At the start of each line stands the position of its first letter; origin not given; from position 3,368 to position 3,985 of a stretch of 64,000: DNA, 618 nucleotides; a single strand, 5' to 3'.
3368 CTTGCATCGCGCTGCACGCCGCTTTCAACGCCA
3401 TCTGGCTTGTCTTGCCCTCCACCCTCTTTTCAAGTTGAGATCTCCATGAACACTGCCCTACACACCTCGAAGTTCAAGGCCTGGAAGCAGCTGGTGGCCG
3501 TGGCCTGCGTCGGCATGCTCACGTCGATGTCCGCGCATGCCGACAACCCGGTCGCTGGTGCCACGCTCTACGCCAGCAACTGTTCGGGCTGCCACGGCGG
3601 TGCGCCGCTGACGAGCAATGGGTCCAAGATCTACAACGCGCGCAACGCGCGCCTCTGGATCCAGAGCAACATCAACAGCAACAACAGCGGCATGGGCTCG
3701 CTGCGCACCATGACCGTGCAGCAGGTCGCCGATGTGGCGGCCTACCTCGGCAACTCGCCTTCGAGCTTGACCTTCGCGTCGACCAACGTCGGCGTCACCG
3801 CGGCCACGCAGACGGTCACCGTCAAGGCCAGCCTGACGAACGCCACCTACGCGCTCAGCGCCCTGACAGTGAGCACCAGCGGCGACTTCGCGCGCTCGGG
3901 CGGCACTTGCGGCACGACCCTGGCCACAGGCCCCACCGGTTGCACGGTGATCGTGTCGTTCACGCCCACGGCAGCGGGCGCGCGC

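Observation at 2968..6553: CPBP (Mrt-type) intramembrane protease paired with a sorted cytochrome-c / Ig-repeat surface protein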

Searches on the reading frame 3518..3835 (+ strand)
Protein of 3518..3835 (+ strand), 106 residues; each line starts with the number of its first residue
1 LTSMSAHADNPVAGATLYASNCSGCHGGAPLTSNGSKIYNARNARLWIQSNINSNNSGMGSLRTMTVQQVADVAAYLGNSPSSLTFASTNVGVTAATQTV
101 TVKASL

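Call 34: search_protein_representatives(protein=window:3518-3835:+)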
Query: 106 residues. Proteins with E-value up to 0.001 (for the whole library): 396; up to 1e-10: 123; up to 1e-30: 8. The best 150 are listed.
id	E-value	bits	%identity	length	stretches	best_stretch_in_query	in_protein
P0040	7.9e-60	215.0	100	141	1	1-106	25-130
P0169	9.3e-48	176.4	39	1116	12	13-78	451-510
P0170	6.5e-44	164.1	44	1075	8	6-82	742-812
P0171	1.2e-40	153.6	42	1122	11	9-74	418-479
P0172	2.9e-36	139.6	46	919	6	14-81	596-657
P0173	5.5e-35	135.5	39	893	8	10-78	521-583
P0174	5.5e-33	129.1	39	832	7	9-82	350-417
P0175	2.9e-32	126.8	39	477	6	10-85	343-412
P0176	2.0e-30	120.9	37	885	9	10-80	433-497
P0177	1.0e-28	115.4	40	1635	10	13-78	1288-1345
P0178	4.9e-28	113.3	37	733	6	8-82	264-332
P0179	1.1e-27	112.1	44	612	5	6-86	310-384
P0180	2.1e-27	111.3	43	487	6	10-78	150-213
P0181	1.2e-26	108.8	46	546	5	8-80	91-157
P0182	7.6e-26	106.2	42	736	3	11-79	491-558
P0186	6.3e-23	96.9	50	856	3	4-106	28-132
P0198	1.1e-20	89.8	51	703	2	5-106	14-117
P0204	1.2e-19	86.4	58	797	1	6-106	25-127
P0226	7.9e-16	74.2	47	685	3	5-105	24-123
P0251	2.5e-12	63.0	42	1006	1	5-106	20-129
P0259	7.1e-12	61.5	47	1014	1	7-105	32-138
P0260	7.2e-12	61.5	37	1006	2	11-106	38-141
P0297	2.9e-10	56.4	42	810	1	5-105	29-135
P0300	3.5e-10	56.1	45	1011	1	8-105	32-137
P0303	3.8e-10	56.0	46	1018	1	6-105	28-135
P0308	6.5e-10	55.3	42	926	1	4-105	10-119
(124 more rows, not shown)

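Call 36: search_protein_families(library=ncbifam, proteins=[P0186, P0198, P0204, P0226, P0297, P0251, P0259, P0303, P0308, P0169], max_evalue=0.1)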
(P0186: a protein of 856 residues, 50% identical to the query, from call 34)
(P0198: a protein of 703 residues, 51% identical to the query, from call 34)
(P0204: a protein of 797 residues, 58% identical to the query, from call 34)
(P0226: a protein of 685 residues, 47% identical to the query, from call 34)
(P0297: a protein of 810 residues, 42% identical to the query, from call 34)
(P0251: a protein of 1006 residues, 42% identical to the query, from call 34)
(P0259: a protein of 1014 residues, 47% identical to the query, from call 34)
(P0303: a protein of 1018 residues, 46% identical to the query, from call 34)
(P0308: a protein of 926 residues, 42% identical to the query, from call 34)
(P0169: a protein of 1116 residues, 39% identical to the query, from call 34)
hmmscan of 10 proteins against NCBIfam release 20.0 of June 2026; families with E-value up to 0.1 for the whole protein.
P0186 (856 aa): 6 families
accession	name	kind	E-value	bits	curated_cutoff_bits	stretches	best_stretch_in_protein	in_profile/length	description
NF012200.0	choice_anch_D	domain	2.9e-91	301.2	45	6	196-301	2-107/108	choice-of-anchor D domain-containing protein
NF033191.4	JDVT-CTERM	domain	6.9e-12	45.1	27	1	822-855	3-35/35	JDVT-CTERM domain-containing protein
NF033207.2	midcut_by_XrtH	subfamily_domain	3.9e-07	30.3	45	3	226-279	108-174/175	midcut-by-XrtH protein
TIGR03901.2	MYXO-CTERM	domain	0.0025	18.2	20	1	821-854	1-33/34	MYXO-CTERM sorting domain-containing protein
NF045527.1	LegT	equivalog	0.0078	14.7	1200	0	246-428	45-228/776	Dot/Icm T4SS effector LegT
NF045930.1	Cytc6PetJCyano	equivalog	0.013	15.4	135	1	18-102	11-101/110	cytochrome c6 PetJ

P0198 (703 aa): 4 families
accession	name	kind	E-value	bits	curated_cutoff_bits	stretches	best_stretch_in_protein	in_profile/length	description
NF012200.0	choice_anch_D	domain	6.5e-80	264.7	45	5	293-393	2-106/108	choice-of-anchor D domain-containing protein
NF033191.4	JDVT-CTERM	domain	4.5e-10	39.3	27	1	644-678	2-35/35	JDVT-CTERM domain-containing protein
NF045930.1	Cytc6PetJCyano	equivalog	0.00018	21.4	135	1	2-36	10-44/110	cytochrome c6 PetJ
TIGR03901.2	MYXO-CTERM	domain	0.051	14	20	1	645-677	2-32/34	MYXO-CTERM sorting domain-containing protein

P0204 (797 aa): 5 families
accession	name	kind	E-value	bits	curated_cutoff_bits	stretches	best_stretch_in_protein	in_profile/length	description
NF012200.0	choice_anch_D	domain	2.1e-106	349.9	45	6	304-411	2-107/108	choice-of-anchor D domain-containing protein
NF033191.4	JDVT-CTERM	domain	1.6e-09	37.5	27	1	763-797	1-34/35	JDVT-CTERM domain-containing protein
NF033207.2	midcut_by_XrtH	subfamily_domain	0.00017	21.7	45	1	211-279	100-175/175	midcut-by-XrtH protein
TIGR03901.2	MYXO-CTERM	domain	0.00095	19.5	20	1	764-797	1-34/34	MYXO-CTERM sorting domain-containing protein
NF045930.1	Cytc6PetJCyano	equivalog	0.0056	16.6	135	1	15-48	13-48/110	cytochrome c6 PetJ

P0226 (685 aa): 5 families
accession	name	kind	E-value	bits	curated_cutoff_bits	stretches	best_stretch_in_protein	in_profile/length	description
NF012200.0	choice_anch_D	domain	1.6e-86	286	45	5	186-291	2-104/108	choice-of-anchor D domain-containing protein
NF033191.4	JDVT-CTERM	domain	1e-09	38.1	27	1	642-676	1-34/35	JDVT-CTERM domain-containing protein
NF045930.1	Cytc6PetJCyano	equivalog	0.00012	22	135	1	13-94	11-101/110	cytochrome c6 PetJ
TIGR04494.1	c550_PedF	equivalog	0.013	15.4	122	1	33-63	54-85/133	cytochrome c-550 PedF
NF011054.0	PRK14486.1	equivalog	0.029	13.9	447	1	30-97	215-289/294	putative bifunctional cbb3-type cytochrome c oxidase subunit II/cytochrome c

P0297 (810 aa): 3 families
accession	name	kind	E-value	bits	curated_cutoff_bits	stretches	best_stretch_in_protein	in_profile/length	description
NF012200.0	choice_anch_D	domain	8.1e-85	280.5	45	6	314-420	2-107/108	choice-of-anchor D domain-containing protein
NF033207.2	midcut_by_XrtH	subfamily_domain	3.8e-10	40.1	45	2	203-288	80-174/175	midcut-by-XrtH protein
NF033191.4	JDVT-CTERM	domain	8e-06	25.7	27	1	768-796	2-27/35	JDVT-CTERM domain-containing protein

P0251 (1006 aa): 2 families
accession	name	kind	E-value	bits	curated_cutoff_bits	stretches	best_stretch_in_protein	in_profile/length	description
NF012200.0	choice_anch_D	domain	1.3e-85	283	45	8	508-608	2-100/108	choice-of-anchor D domain-containing protein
NF033207.2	midcut_by_XrtH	subfamily_domain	5.1e-14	52.7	45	1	323-376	120-174/175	midcut-by-XrtH protein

P0259 (1014 aa): 3 families
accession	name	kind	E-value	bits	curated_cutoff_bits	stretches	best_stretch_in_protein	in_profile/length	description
NF012200.0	choice_anch_D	domain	8.3e-76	251.5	45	7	202-301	3-102/108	choice-of-anchor D domain-containing protein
NF033207.2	midcut_by_XrtH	subfamily_domain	1.3e-10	41.6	45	0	560-614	124-173/175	midcut-by-XrtH protein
NF045527.1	LegT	equivalog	0.018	13.5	1200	0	596-720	58-182/776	Dot/Icm T4SS effector LegT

P0303 (1018 aa): 2 families
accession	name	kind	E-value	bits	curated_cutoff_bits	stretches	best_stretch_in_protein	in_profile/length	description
NF012200.0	choice_anch_D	domain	7.5e-91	299.9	45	8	307-410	2-105/108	choice-of-anchor D domain-containing protein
NF033207.2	midcut_by_XrtH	subfamily_domain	8.5e-06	25.9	45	0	746-838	67-174/175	midcut-by-XrtH protein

P0308 (926 aa): 2 families
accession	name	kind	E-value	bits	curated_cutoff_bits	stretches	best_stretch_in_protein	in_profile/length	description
NF012200.0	choice_anch_D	domain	2.1e-76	253.4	45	7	513-617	4-104/108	choice-of-anchor D domain-containing protein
NF033207.2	midcut_by_XrtH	subfamily_domain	3.7e-08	33.6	45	1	218-265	124-174/175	midcut-by-XrtH protein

P0169 (1116 aa): 17 families
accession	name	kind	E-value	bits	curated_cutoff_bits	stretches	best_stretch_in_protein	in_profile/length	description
NF040606.1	CytoC_perox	subfamily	8.8e-26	91.2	150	0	309-361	300-340/524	di-heme-cytochrome C peroxidase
NF050122.1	bc1_QcrC_actin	exception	8.3e-17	61.3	200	0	375-407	37-69/253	cytochrome bc1 complex diheme cytochrome c subunit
TIGR00782.1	ccoP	equivalog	1e-16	61.1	179.95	0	353-395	178-219/285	cytochrome-c oxidase, cbb3-type subunit III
NF045773.1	cytochro_C550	exception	9.9e-16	57.7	125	0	377-395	47-65/118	cytochrome c550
NF045930.1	Cytc6PetJCyano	equivalog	2.1e-14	53.4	135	0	370-394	20-43/110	cytochrome c6 PetJ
NF011054.0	PRK14486.1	equivalog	1e-13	51.5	447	0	450-476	216-242/294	putative bifunctional cbb3-type cytochrome c oxidase subunit II/cytochrome c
NF045774.1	cytochro_C551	exception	1.8e-13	50.4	118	0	378-395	38-55/110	cytochrome c551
TIGR03872.1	cytochrome_MoxG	equivalog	1.2e-08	35.2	147.8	0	452-496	47-90/133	cytochrome c(L), periplasmic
TIGR03508.1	decahem_SO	subfamily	2e-06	27.5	192.2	0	313-331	32-50/258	DmsE family decaheme c-type cytochrome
TIGR01904.2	GSu_C4xC__C2xCH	domain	2.9e-06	26.9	27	0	595-611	49-65/73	CxxxxCH/CxxCH domain c-type cytochrome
TIGR04494.1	c550_PedF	equivalog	7e-06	26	122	0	867-884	55-72/133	cytochrome c-550 PedF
NF052246.1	SorB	equivalog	0.00058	19.9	93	0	1037-1053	23-39/80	SorB family sulfite dehydrogenase c-type cytochrome subunit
TIGR03146.1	cyt_nit_nrfB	equivalog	0.0015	18.8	166.6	0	247-276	42-71/145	cytochrome c nitrite reductase pentaheme subunit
NF047727.1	4hemeCytCCctA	equivalog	0.02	15.1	180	0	315-328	57-70/109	tetraheme c-type cytochrome CctA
NF052248.1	SorU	equivalog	0.026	14.7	100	0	476-506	38-69/72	SorU family sulfite dehydrogenase c-type cytochrome subunit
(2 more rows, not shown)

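Call 38: find_encoding_contigs(protein=P0303, flank=10000, max_places=2)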
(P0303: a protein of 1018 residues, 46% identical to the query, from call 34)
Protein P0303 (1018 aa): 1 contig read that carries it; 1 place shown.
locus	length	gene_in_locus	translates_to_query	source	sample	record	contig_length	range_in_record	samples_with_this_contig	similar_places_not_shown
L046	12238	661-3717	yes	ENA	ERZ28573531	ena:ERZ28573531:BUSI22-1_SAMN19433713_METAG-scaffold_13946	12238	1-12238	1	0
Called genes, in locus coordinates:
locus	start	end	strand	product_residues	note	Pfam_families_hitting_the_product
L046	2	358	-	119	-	?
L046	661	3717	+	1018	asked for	PF12371:TMEM131_like_N (faint), PF15780:ASH (faint), PF22066:Cep192_D8 (faint), PF24771:Ig_CFAP74_1st (faint), PF22073:Cep192_D4 (weak), PF22544:HYDIN_VesB_CFA65-like_Ig (weak)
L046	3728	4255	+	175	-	PF00578:AhpC-TSA, PF08534:Redoxin, PF00085:Thioredoxin (faint), PF13905:Thioredoxin_8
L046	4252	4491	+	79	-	PF14086:DUF4266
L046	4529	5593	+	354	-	-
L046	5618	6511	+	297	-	PF02424:ApbE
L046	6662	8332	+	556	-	PF08811:DUF1800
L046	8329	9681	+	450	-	PF07394:DUF1501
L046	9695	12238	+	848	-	?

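Call 39: find_encoding_contigs(protein=P0251, flank=10000, max_places=2)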
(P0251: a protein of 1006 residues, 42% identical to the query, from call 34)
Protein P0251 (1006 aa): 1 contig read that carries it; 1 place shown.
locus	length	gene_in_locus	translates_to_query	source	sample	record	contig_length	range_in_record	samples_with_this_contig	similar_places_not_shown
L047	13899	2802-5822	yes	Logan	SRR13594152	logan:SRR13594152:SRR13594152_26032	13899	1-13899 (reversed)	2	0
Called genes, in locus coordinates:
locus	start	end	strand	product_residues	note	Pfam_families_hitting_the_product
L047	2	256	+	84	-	?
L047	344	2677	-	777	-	PF13927:Ig_3 (weak), PF08450:SGL (faint), PF24684:Vgb_lyase (faint), PF25021:TEN_NHL (faint), PF22807:TrAA12 (faint), PF01436:NHL (weak)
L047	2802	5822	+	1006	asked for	PF15780:ASH (faint), PF22073:Cep192_D4 (faint), PF12371:TMEM131_like_N (faint), PF07610:DUF1573 (faint), PF22544:HYDIN_VesB_CFA65-like_Ig (weak), PF24771:Ig_CFAP74_1st (faint)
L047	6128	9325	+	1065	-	PF03160:Calx-beta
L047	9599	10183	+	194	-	PF08534:Redoxin, PF00578:AhpC-TSA, PF00085:Thioredoxin (weak), PF13905:Thioredoxin_8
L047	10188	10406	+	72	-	PF14086:DUF4266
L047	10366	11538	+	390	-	PF12094:DUF3570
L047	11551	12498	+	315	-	PF02424:ApbE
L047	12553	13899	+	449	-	?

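Call 40: find_encoding_contigs(protein=P0308, flank=10000, max_places=2)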
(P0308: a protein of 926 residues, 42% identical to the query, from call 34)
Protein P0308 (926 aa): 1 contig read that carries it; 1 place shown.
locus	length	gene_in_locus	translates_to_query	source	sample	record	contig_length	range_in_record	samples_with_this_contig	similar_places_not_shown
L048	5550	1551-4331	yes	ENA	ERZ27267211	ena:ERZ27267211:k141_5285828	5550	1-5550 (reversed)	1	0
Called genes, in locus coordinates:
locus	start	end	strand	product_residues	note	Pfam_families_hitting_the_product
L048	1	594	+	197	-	?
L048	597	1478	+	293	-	PF12911:OppC_N, PF00528:BPD_transp_1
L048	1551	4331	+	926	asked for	PF12371:TMEM131_like_N (faint), PF15780:ASH (faint), PF22066:Cep192_D8 (faint), PF22073:Cep192_D4 (faint), PF22544:HYDIN_VesB_CFA65-like_Ig (faint), PF24771:Ig_CFAP74_1st (faint)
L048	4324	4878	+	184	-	PF00578:AhpC-TSA, PF08534:Redoxin, PF00085:Thioredoxin (weak), PF13905:Thioredoxin_8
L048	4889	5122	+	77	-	PF14086:DUF4266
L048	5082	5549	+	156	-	?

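Call 41: find_encoding_contigs(protein=P0300, flank=10000, max_places=2)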
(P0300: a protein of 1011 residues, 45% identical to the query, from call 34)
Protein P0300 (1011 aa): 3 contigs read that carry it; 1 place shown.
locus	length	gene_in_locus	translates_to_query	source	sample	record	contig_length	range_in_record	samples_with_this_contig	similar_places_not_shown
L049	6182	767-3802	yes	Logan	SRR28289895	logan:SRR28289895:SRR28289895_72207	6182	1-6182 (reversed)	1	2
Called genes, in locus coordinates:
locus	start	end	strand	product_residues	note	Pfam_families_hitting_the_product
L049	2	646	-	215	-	?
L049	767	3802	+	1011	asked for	PF22544:HYDIN_VesB_CFA65-like_Ig (faint), PF15780:ASH (faint), PF22073:Cep192_D4 (faint)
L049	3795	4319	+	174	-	PF08534:Redoxin, PF00578:AhpC-TSA, PF00085:Thioredoxin (faint), PF13905:Thioredoxin_8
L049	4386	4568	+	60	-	PF14086:DUF4266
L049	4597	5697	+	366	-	PF12094:DUF3570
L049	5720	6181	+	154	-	?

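Call 66: find_encoding_contigs(protein=P0226, flank=8000, max_places=1)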
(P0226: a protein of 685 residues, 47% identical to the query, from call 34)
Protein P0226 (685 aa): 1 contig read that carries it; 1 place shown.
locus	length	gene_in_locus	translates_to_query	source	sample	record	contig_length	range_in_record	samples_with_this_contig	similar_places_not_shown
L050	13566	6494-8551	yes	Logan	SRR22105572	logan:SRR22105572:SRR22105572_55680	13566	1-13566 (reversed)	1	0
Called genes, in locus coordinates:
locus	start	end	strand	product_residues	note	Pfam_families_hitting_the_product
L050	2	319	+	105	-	?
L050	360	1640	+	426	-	PF02746:MR_MLE_N, PF13378:MR_MLE_C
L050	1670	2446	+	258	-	PF00106:adh_short, PF08659:KR, PF13561:adh_short_C2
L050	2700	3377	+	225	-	-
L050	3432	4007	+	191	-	PF07638:Sigma70_ECF (faint), PF04542:Sigma70_r2, PF08281:Sigma70_r4_2, PF04545:Sigma70_r4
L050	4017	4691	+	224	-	-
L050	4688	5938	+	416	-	PF00082:Peptidase_S8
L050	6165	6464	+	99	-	PF02517:Rce1-like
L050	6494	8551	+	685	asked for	PF13442:Cytochrome_CBB3 (weak), PF12371:TMEM131_like_N (faint), PF22066:Cep192_D8 (faint), PF22073:Cep192_D4 (weak), PF22544:HYDIN_VesB_CFA65-like_Ig (faint), PF07610:DUF1573 (faint), PF15780:ASH (weak), PF22073:Cep192_D4 (weak)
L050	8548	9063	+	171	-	PF00578:AhpC-TSA, PF08534:Redoxin, PF00085:Thioredoxin, PF13098:Thioredoxin_2 (weak), PF13905:Thioredoxin_8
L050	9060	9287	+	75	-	PF14086:DUF4266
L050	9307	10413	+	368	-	PF12094:DUF3570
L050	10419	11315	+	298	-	PF02424:ApbE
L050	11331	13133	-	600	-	PF11412:DsbD_N, PF02683:DsbD_TM, PF13386:DsbD_2, PF00085:Thioredoxin (weak), PF13899:Thioredoxin_7, PF13098:Thioredoxin_2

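Call 67: find_encoding_contigs(protein=P0297, flank=8000, max_places=1)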
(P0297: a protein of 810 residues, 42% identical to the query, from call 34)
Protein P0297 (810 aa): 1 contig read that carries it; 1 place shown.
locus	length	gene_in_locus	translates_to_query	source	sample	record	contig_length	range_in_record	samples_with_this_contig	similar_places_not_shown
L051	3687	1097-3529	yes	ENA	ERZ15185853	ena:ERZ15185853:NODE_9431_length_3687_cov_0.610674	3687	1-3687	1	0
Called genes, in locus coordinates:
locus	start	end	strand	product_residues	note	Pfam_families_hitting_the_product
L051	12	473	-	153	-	PF01381:HTH_3 (faint)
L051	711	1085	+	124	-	PF07238:PilZ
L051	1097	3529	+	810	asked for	PF12371:TMEM131_like_N (faint), PF22067:Cep192_D3 (faint), PF22073:Cep192_D4 (weak), PF24771:Ig_CFAP74_1st (faint), PF07610:DUF1573 (faint), PF22066:Cep192_D8 (faint), PF22544:HYDIN_VesB_CFA65-like_Ig, PF15780:ASH (weak), +1 more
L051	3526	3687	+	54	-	?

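Call 68: find_encoding_contigs(protein=P0186, flank=8000, max_places=1)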
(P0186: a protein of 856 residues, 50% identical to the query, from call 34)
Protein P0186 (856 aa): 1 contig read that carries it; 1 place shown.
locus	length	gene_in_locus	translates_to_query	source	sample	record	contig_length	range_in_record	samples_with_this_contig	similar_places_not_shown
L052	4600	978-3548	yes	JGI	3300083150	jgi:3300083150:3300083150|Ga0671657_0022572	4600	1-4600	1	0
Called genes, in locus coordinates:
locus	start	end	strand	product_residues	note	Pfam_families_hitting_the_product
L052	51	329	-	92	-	-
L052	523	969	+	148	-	PF02517:Rce1-like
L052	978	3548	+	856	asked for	PF12371:TMEM131_like_N (faint), PF22066:Cep192_D8 (faint), PF22073:Cep192_D4 (weak), PF15780:ASH (weak), PF22073:Cep192_D4 (weak), PF15780:ASH (weak), PF22073:Cep192_D4, PF22544:HYDIN_VesB_CFA65-like_Ig (weak), +4 more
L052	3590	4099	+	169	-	PF00578:AhpC-TSA, PF08534:Redoxin, PF13098:Thioredoxin_2 (weak), PF00085:Thioredoxin, PF13905:Thioredoxin_8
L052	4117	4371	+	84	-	PF14086:DUF4266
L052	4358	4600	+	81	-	?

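Call 71: find_encoding_contigs(protein=P0260, flank=8000, max_places=1)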
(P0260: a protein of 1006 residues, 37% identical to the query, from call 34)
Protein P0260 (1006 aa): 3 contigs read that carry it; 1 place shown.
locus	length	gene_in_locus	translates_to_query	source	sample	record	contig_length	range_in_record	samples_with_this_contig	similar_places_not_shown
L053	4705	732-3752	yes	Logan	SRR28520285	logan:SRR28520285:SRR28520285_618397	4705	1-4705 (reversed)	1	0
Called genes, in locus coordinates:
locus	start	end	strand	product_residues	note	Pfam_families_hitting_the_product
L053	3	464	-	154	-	?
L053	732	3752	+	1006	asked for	PF22073:Cep192_D4 (faint), PF15780:ASH (faint), PF12371:TMEM131_like_N (faint), PF22544:HYDIN_VesB_CFA65-like_Ig (weak)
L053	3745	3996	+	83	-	PF14086:DUF4266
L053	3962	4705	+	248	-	?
